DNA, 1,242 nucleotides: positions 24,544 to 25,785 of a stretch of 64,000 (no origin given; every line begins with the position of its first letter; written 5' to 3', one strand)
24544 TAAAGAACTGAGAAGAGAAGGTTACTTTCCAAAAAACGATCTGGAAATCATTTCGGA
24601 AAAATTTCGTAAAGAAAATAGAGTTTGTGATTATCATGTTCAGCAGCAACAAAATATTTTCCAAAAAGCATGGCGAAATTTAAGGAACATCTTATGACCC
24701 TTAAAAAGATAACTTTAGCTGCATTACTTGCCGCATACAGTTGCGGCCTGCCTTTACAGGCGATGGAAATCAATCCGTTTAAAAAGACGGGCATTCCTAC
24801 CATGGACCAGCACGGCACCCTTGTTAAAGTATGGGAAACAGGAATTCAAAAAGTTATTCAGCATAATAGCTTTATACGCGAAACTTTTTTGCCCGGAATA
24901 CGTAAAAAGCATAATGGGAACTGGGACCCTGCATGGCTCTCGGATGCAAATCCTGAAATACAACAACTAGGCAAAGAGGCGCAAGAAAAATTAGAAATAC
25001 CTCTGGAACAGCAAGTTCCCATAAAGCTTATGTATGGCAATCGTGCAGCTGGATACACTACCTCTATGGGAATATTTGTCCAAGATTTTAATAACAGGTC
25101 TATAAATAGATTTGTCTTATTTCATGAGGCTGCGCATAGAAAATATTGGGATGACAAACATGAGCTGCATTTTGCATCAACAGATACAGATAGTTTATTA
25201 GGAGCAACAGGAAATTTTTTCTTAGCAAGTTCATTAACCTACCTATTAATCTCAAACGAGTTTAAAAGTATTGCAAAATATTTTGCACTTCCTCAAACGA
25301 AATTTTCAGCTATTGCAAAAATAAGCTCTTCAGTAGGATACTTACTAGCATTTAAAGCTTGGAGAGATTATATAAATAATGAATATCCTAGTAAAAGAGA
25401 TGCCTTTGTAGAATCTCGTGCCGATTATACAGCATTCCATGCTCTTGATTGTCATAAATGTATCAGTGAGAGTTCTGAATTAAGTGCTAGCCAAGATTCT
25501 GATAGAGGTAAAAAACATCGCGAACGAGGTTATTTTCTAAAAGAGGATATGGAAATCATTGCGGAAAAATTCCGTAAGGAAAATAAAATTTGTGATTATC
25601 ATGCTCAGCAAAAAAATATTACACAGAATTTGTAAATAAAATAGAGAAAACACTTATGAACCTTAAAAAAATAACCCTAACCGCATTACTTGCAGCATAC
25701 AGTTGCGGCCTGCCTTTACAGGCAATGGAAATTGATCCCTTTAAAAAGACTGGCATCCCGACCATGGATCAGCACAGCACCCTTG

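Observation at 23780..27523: A-B-A-B tandem array of four signal-peptide M48-like metalloprotease paralogs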

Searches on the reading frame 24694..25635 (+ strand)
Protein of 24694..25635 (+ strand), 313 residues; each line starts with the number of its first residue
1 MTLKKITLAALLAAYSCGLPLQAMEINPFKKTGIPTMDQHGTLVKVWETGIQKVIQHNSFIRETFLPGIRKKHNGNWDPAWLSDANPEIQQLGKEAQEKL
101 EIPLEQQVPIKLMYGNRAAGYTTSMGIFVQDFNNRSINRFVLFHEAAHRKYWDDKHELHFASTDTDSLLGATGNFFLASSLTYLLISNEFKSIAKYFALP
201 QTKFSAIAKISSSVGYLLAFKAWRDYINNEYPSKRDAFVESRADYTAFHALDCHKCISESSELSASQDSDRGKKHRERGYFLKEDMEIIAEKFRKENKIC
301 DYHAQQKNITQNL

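Call 3: search_protein_families(library=pfam, proteins=[window:24694-25635:+], max_evalue=10)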
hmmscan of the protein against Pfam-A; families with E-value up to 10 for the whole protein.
window:24694-25635:+ (313 aa): 0 families

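Call 4: search_protein_families(library=ncbifam, proteins=[window:24694-25635:+], max_evalue=10)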
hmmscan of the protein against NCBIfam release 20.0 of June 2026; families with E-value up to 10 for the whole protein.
window:24694-25635:+ (313 aa): 0 families

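Call 15: search_solved_structures(query=A2, max_evalue=10)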
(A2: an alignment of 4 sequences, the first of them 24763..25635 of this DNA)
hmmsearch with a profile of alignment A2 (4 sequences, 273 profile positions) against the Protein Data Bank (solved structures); distinct sequences matched with E-value up to 10: 1.
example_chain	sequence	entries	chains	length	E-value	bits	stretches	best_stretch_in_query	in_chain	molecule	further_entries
7txj_A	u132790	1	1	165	0.26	14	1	42-102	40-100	MCP1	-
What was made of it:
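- Tried and rejected: Pfam, NCBIfam and a PDB sequence search gave nothing (calls 3, 4, 15).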

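Call 20: predict_structure(alignment_id=A2)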
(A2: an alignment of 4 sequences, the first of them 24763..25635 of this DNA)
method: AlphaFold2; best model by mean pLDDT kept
length: 290 residues; sequences in the alignment: 4
mean_pLDDT: 42.9   pTM: 0.28
mean pLDDT of the five models: 42.9, 42.3, 39.8, 39.2, 39.0
residues with pLDDT >= 90: 0; 70-90: 0; 50-70: 95; < 50: 195
segments of 3 or more residues with pLDDT < 50: 1-58, 72-86, 91-148, 205-236, 254-258, 274-290
pLDDT, mean of each block of 10 residues (from residue 1): 31 32 36 31 30 39 50 46 49 40 42 35 31 33 44 55 57 55 56 59 46 32 40 47 53 48 55 44 30
secondary structure, 60 per line:
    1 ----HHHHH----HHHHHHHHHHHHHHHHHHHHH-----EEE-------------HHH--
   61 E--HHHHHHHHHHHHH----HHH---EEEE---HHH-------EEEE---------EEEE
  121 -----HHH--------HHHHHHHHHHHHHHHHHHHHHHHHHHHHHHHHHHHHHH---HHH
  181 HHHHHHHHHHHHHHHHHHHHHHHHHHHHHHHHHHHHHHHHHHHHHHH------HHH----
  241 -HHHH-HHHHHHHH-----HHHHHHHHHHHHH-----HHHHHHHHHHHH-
elements in order: H5-9 H14-34 E40-42 H64-76 E87-90 E104-107 E117-120 H137-174 H178-227 H242-245 H247-254 H260-272 H278-289
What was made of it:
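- Tried and rejected: The model was useless (pLDDT 43, call 20) and I did not use it for fold search.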

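Call 21: search_protein_representatives(alignment_id=A2)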
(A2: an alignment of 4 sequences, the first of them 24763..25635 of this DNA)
Query: 4 sequences, 273 profile positions. Proteins with E-value up to 0.001 (for the whole library): 254; up to 1e-10: 117; up to 1e-30: 4. The best 150 are listed.
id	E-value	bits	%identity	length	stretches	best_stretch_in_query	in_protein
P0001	3.4e-142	489.2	-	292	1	1-273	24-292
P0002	1.7e-135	467.3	-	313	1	1-272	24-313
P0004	1.7e-85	303.3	-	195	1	1-169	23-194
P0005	1.7e-34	136.1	-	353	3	65-268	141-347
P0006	6.4e-27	111.2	-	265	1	29-265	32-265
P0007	3.1e-26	109.0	-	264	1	61-266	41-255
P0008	1.6e-23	100.1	-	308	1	65-266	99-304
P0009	4.0e-23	98.8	-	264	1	56-265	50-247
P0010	9.7e-23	97.5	-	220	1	67-265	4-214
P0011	3.0e-22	95.9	-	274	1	64-262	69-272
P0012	3.9e-22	95.5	-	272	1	65-263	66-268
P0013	5.8e-22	95.0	-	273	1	29-262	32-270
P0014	1.4e-21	93.7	-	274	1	41-262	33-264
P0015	1.6e-21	93.5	-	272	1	55-264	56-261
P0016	1.9e-21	93.2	-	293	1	64-265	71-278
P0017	4.2e-21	92.1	-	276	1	41-262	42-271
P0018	5.5e-21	91.7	-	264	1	63-261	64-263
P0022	3.0e-20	89.3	-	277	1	57-263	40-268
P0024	6.9e-20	88.1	-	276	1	64-262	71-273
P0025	7.0e-20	88.1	-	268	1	33-262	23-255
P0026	1.2e-19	87.3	-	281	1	65-262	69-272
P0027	1.8e-19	86.8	-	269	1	59-262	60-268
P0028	2.5e-19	86.3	-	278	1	61-262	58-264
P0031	9.3e-19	84.4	-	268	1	13-262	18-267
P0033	1.1e-18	84.1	-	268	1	41-262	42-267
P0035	1.5e-18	83.7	-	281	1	63-263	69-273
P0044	1.1e-17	80.9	-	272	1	57-261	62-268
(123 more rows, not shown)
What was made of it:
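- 254 relatives at E <= 1e-3 and 117 at E <= 1e-10 (call 21).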

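Call 28: search_protein_families(library=pfam, alignment_id=A3, max_evalue=1)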
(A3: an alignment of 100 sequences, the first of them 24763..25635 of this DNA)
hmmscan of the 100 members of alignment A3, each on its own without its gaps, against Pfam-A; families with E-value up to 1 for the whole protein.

A. member 1, window:24763-25635:+ (290 aa): 0 families

B. families by the number of members that match (of 100 scanned): 79 families (the first 25 are shown)
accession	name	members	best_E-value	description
PF01435.24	Peptidase_M48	38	1e-06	Peptidase family M48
PF05569.17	Peptidase_M56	13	0.003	BlaR1 peptidase M56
PF06114.19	Peptidase_M78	5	0.0003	IrrE N-terminal-like domain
PF10263.15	SprT-like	5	0.01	SprT-like family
PF24467.1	ARM_FBXO47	2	0.052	FBXO47, ARM repeats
PF19510.5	DUF6044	1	0.00056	Protein of unknown function (DUF6044)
PF15284.11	PAGK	1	0.0015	Phage-encoded virulence factor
PF14264.12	Glucos_trans_II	1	0.0026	Glucosyl transferase GtrII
PF14938.12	SNAP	1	0.0052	Soluble NSF attachment protein, SNAP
PF21558.3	Pept_S41_N_bact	1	0.0062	Bacteroidetes, Peptidase, S41 family, N-terminal domain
PF11254.13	DUF3053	1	0.0074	Protein of unknown function (DUF3053)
PF24918.1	NET2A_C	1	0.011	NET2A, C-terminal domain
PF08439.15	Peptidase_M3_N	1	0.012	Oligopeptidase F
PF24677.1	DUF7657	1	0.014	Domain of unknown function (DUF7657)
PF04177.18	TAP42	1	0.015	TAP42-like family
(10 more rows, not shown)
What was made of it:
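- On Peptidase M48 (PF01435): 38 of 100 members match at E <= 1 (call 28).
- Closest known: Peptidase M56. Same: 13 of 100 members hit PF05569 weakly around HExxH (call 28).
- Closest known: SprT-like / WLM metalloproteases. Same: There are weak Pfam hits in 5 of 100 members (call 28).
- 38 of 100 members hit M48, 13 hit M56 (call 28). 5 of 100 members give weak hits to SprT-like, and 5 of 100 to M78 (call 28).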

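Call 29: search_solved_structures(query=A3, max_evalue=10, show_alignments=3)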
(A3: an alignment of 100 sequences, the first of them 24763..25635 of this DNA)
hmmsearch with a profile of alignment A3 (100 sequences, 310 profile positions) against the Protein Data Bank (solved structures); distinct sequences matched with E-value up to 10: 7.
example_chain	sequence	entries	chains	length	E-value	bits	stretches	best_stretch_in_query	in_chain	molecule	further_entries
4qhj_A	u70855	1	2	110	0.00019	24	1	115-180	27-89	Uncharacterized protein MJ1213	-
4qhf_A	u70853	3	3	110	0.00026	23.6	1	115-179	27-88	Uncharacterized protein MJ1213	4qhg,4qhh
4qhi_A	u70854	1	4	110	0.00064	22.3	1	129-179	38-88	Uncharacterized protein MJ1213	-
6cfw_N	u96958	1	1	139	0.98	11.8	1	241-287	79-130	NADH-plastoquinone oxidoreductase subunit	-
6nzu_B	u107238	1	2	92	1.1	11.7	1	66-125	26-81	LYR motif-containing protein 4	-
5usr_B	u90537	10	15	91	1.1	11.6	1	66-125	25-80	LYR motif-containing protein 4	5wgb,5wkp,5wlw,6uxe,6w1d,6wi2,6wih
9llg_M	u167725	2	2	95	3.7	10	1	173-217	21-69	De novo designed negative allosteric GPCR exoframe modulator targeting TM5/6/7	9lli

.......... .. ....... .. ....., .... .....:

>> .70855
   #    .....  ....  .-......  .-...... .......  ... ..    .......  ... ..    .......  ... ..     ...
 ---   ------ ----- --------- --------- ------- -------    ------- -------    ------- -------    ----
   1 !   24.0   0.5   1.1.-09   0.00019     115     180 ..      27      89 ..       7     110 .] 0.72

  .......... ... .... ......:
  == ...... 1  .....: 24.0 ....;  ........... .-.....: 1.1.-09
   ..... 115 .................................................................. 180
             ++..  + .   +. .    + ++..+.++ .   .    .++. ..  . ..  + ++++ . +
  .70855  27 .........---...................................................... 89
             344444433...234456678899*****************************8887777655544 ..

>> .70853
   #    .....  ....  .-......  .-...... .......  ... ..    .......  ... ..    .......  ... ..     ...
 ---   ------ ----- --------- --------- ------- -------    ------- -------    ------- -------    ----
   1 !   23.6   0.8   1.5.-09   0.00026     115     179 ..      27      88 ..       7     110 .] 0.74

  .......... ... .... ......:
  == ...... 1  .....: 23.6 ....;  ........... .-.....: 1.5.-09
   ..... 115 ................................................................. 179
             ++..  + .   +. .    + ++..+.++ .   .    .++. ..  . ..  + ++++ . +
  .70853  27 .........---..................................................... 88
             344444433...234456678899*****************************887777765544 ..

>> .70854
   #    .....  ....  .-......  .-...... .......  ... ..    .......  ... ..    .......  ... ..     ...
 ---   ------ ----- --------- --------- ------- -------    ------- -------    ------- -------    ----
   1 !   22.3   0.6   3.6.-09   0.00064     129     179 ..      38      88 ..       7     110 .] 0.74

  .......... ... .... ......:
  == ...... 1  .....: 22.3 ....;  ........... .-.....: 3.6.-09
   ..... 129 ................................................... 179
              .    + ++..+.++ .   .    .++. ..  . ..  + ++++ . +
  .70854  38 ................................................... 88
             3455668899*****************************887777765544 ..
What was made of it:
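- Closest known: Minigluzincins. Same: Selecase is the only PDB entry found by sequence profile (E = 1.9e-4, call 29).
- A PDB profile search finds selecase MJ1213 at E = 1.9e-4 (call 29).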

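Call 32: find_homologous_proteins(query=A3, max_evalue=0.001)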
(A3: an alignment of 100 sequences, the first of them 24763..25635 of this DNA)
Query A3 (100 sequences) (290 aa, profile of the alignment): 5 proteins with E <= 0.001 among 3425 candidates.
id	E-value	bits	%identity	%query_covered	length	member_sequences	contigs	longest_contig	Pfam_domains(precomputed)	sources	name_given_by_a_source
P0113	1.9e-59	220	22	74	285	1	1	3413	-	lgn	-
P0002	1.6e-54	203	100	100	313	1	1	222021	-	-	-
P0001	2.2e-52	196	45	99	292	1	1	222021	-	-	-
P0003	3.8e-52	196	53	100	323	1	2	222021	-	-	-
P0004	8.5e-24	102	52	55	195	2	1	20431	-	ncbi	ncbi:MAG: hypothetical protein AB7R69_00970, partial [Candidatus Babeliales bacterium]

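Call 33: list_cluster_members(proteins=[P0005, P0006, P0007, P0008, P0009, P0011, P0012, P0013, P0014, P0016])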
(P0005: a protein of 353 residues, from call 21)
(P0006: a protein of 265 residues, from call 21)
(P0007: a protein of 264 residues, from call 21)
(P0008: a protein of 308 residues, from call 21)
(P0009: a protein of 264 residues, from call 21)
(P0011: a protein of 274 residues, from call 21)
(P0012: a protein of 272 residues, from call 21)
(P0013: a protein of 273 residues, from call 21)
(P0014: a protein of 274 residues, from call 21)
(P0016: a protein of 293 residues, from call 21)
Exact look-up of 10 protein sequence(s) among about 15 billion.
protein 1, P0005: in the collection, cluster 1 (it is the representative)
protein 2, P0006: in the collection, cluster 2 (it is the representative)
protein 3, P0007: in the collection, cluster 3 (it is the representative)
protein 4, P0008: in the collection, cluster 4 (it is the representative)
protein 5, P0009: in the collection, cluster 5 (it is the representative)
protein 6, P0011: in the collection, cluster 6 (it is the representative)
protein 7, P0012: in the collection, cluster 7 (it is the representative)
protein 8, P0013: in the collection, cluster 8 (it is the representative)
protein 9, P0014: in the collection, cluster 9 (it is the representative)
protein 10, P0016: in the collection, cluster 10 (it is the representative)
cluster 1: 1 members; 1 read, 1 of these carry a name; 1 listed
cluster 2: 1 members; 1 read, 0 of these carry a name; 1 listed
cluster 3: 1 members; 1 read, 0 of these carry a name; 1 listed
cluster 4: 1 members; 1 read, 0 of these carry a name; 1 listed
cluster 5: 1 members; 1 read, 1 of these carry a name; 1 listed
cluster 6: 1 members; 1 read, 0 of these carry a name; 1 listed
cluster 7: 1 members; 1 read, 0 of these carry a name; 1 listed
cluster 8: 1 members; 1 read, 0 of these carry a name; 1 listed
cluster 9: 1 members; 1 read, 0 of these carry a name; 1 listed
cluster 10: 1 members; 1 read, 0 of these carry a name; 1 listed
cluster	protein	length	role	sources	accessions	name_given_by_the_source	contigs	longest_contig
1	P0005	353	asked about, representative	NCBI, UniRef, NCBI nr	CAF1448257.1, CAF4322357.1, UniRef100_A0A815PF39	unnamed protein product [Didymodactylos carnosus] | Uncharacterized protein n=1 Tax=Didymodactylos carnosus TaxID=1234261 ...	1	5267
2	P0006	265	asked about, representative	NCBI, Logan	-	-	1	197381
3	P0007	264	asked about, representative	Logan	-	-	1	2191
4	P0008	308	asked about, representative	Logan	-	-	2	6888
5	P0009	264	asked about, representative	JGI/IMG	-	hypothetical protein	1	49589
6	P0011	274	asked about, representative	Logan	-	-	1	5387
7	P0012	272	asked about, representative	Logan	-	-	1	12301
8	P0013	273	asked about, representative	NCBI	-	-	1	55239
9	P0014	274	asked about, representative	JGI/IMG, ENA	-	-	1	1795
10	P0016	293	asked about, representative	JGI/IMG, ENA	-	-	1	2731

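Call 34: predict_structure(alignment_id=A3)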
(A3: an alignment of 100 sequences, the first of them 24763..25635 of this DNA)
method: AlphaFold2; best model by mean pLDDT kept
length: 290 residues; sequences in the alignment: 100
mean_pLDDT: 82.8   pTM: 0.78
mean pLDDT of the five models: 82.8, 82.3, 81.7, 81.0, 80.7
residues with pLDDT >= 90: 131; 70-90: 98; 50-70: 48; < 50: 13
segments of 3 or more residues with pLDDT < 50: 134-144
pLDDT, mean of each block of 10 residues (from residue 1): 59 64 77 83 76 72 97 96 94 87 92 96 93 50 51 67 72 84 83 81 71 89 96 96 95 94 96 97 93
secondary structure, 60 per line:
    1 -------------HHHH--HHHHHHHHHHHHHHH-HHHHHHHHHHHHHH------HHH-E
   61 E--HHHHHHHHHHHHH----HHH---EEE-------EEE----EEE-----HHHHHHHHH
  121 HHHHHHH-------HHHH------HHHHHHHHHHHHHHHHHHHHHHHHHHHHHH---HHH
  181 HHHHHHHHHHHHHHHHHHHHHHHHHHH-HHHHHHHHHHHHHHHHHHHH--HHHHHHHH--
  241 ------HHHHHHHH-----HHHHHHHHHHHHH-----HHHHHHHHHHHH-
elements in order: H14-17 H20-34 H36-49 H64-76 E87-89 E97-99 E104-106 H112-127 H135-138 H145-174 H178-207 H209-228 H231-238 H247-254 H260-272 H278-289
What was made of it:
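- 24694..25635 (+): g2, 313 aa, start overlapping the g1 stop (ATGA). AAGGAAC Shine-Dalgarno-like leader. HEAAH 25123-25137; ESRAD 25411-25425. This is the protein modelled by AF2 (call 34).
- On Peptidase M48 (PF01435): The AF2 model is good (pLDDT 82.8, call 34).
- The catalytic core and the C-terminal module reach 87-97 (call 34). AF2 predicts two helices of about 30 residues each (call 34).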

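Call 36: fold_search(model_id=the predicted structure, library=pdb)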
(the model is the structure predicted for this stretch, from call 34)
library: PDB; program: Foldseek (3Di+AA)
matches with E <= 10: 49; with E <= 0.001: 0
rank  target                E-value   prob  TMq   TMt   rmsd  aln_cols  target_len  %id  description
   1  3c37_A                7.9e-02  0.51  0.24  0.29  15.4       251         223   12  X-ray structure of the putative Zn-dependent peptidase Q74D82 at the resolution 1.7 A. Northeast Structural Genomics C (released 2008-02-12)
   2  6ait_E                1.7e-01  0.23  0.20  0.15  17.5       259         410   14  Crystal structure of E. coli BepA (released 2018-12-26)
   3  3c37_B                1.7e-01  0.38  0.24  0.29  15.4       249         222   11  X-ray structure of the putative Zn-dependent peptidase Q74D82 at the resolution 1.7 A. Northeast Structural Genomics C (released 2008-02-12)
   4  6ait_C                2.0e-01  0.84  0.32  0.24  13.8       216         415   12  Crystal structure of E. coli BepA (released 2018-12-26)
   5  6ait_B                2.4e-01  0.23  0.20  0.15  17.1       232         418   13  Crystal structure of E. coli BepA (released 2018-12-26)
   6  4jiu                  4.8e-01  0.95  0.19  0.50   3.2        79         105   14  Crystal structure of the metallopeptidase zymogen of Pyrococcus abyssi abylysin (released 2013-06-12)
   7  8slm                  5.6e-01  0.14  0.16  0.18  17.5       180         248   16  Crystal structure of Deinococcus geothermalis PprI (released 2024-03-13)
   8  3dte                  5.9e-01  0.13  0.15  0.18  18.4       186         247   14  Crystal structure of the IRRE protein, a central regulator of DNA damage repair in deinococcaceae (released 2009-02-10)
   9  4qhi_A                7.3e-01  0.47  0.19  0.44  12.1       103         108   16  Crystal structure of Methanocaldococcus jannaschii selecase mutant R36W (released 2014-07-16)
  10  8exr_A                7.3e-01  0.20  0.20  0.24  21.1       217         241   14  Cryo-EM structure of S. aureus BlaR1 TM and zinc metalloprotease domain (released 2023-01-11)
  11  7a03_B                7.7e-01  0.33  0.17  0.11  14.2       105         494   15  The Structure of CHT (released 2021-08-18)
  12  5giv_B                9.0e-01  0.51  0.17  0.10   5.0        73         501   12  Crystal structure of M32 carboxypeptidase from Deinococcus radiodurans R1 (released 2017-07-12)
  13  3dti                  1.0e+00  0.11  0.15  0.18  18.0       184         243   15  Crystal structure of the IRRE protein, a central regulator of DNA damage repair in deinococcaceae (released 2009-02-10)
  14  3dwc_A                1.0e+00  0.07  0.19  0.11  24.9       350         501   11  Trypanosoma Cruzi Metallocarboxypeptidase 1 (released 2008-09-09)
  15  4qhh                  1.2e+00  0.91  0.22  0.54   2.1        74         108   18  Crystal structure of Methanocaldococcus jannaschii tetrameric selecase (released 2014-07-16)
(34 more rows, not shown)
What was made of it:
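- Closest known: Minigluzincins. Same: These entries also give the best local structural superpositions (prob 0.91-0.95, rmsd 2.1-3.2 over 74-79 columns, call 36).
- Closest known: Peptidase M56. Same: BlaR1 cryo-EM structures appear in the Foldseek list (call 36).
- IrrE/PprI structures appear in the Foldseek list (call 36).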

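Call 41: find_related_loci(query=A4, collection=genome_contigs, flank=6000)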
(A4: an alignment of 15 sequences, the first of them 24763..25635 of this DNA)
Query A4 (290 aa) in genome_contigs; peptide patterns used: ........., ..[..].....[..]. (x = any residue, [..] = any of these).
60 stretches matched a pattern; 14 encode a relative of the query (tblastn E <= 1e-3); 13 distinct loci.
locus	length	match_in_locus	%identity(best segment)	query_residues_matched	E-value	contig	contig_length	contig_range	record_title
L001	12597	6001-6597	29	61-280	4e-16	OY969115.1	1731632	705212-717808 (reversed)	MAG: uncultured bacterium isolate MFD01716.bin.c.1 genome assembly, chromosome: 1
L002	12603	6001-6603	26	62-280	4e-16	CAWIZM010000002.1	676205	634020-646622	MAG: uncultured bacterium isolate MFD06092.bin.1.94 genome assembly, contig: contig_93193, whole genome shotgun sequence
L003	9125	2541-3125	25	69-280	8e-16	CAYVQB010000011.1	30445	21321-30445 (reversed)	MAG TPA_asm: uncultured Pseudomonadota bacterium isolate binchicken_co181_168 genome assembly, contig: NODE_2014_length_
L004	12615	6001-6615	26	62-280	2e-14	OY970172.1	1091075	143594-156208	MAG: uncultured bacterium isolate MFD00082.bin.c.6 genome assembly, chromosome: 1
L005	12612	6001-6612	27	62-283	4e-14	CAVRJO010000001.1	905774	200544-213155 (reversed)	MAG: Candidatus Babeliales bacterium isolate MFD05580.bin.1.59 genome assembly, contig: contig_44239, whole genome shotg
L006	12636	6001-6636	26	56-287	1e-13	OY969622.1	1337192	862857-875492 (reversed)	MAG: Candidatus Babeliales bacterium isolate MFD04434.bin.c.2 genome assembly, chromosome: 1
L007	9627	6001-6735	24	29-280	1e-12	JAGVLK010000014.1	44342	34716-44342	MAG: Candidatus Babeliales bacterium isolate SW_55 c_000000077024, whole genome shotgun sequence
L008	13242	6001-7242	27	62-281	1e-12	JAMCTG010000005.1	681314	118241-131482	MAG: Candidatus Dependentiae bacterium isolate FK_Sedi_A_Bin.178 NODE_1_length_681314_cov_12.6966, whole genome shotgun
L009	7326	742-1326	26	62-280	4e-10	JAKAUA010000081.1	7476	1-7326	MAG: bacterium isolate YP3.bin125 NODE_12768_length_7476_cov_2.02123, whole genome shotgun sequence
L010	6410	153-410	37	61-137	5e-8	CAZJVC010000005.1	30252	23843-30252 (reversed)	MAG TPA_asm: uncultured Pseudomonadota bacterium isolate binchicken_co9_189 genome assembly, contig: NODE_462_length_302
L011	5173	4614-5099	37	61-280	1e-7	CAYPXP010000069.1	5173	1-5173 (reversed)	MAG TPA_asm: uncultured Pseudomonadota bacterium isolate SRP178699_co1_193 genome assembly, contig: NODE_23916_length_51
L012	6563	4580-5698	41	24-132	4e-7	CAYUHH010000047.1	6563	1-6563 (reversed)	MAG TPA_asm: uncultured Pseudomonadota bacterium isolate binchicken_co181_180 genome assembly, contig: NODE_25717_length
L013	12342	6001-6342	26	34-130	5e-5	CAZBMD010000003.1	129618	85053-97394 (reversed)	MAG TPA_asm: uncultured Pseudomonadota bacterium isolate SRP286056_co2_83 genome assembly, contig: NODE_110_length_12961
